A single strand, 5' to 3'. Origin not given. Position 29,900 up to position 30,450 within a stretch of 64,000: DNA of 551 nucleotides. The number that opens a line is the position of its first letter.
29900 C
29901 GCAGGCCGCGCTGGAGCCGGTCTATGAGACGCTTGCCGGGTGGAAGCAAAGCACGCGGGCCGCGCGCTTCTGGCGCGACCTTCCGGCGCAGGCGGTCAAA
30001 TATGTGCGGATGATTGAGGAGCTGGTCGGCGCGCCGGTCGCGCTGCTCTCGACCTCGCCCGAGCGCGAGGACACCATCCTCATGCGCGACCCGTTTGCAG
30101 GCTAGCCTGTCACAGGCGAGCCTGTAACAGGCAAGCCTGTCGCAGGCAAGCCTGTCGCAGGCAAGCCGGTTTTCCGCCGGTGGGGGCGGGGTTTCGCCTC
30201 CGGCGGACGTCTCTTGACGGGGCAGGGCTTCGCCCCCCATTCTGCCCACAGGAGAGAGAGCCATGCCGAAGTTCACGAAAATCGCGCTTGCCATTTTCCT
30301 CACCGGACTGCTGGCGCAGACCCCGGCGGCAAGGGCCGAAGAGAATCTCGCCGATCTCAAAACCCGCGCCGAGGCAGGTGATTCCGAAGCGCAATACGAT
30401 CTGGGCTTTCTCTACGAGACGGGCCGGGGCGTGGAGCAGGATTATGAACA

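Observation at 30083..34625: Tandemly duplicated cassette array encoding four secreted Sel1-repeat proteins, each copy dragging a purA 3' fragment and its own promoter block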

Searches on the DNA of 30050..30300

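Call 41: search_rna_families(source=window, start=30050, end=30300, threshold=evalue, max_evalue=1)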
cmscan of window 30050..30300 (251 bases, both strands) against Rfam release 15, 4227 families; matches with E-value up to 1: 5.
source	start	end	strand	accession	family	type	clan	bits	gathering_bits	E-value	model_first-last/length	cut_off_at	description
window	30094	30167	+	RF01521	CC1840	Gene; sRNA;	-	24.1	50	0.21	1-95/95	no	caulobacter sRNA CC1840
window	30098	30176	+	RF01016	mir-584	Gene; miRNA;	-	21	80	0.053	1-97/97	no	mir-584 microRNA precursor family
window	30074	30154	-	RF01016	mir-584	Gene; miRNA;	-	19.7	80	0.12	1-97/97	no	mir-584 microRNA precursor family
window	30090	30132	+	RF03668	mir-1788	Gene; miRNA;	-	15.4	57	0.89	1-77/77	no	mir-1788 microRNA precursor family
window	30113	30184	-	RF00457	IRES_mnt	Cis-reg; IRES;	-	12.3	100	0.47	95-172/203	no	Mnt IRES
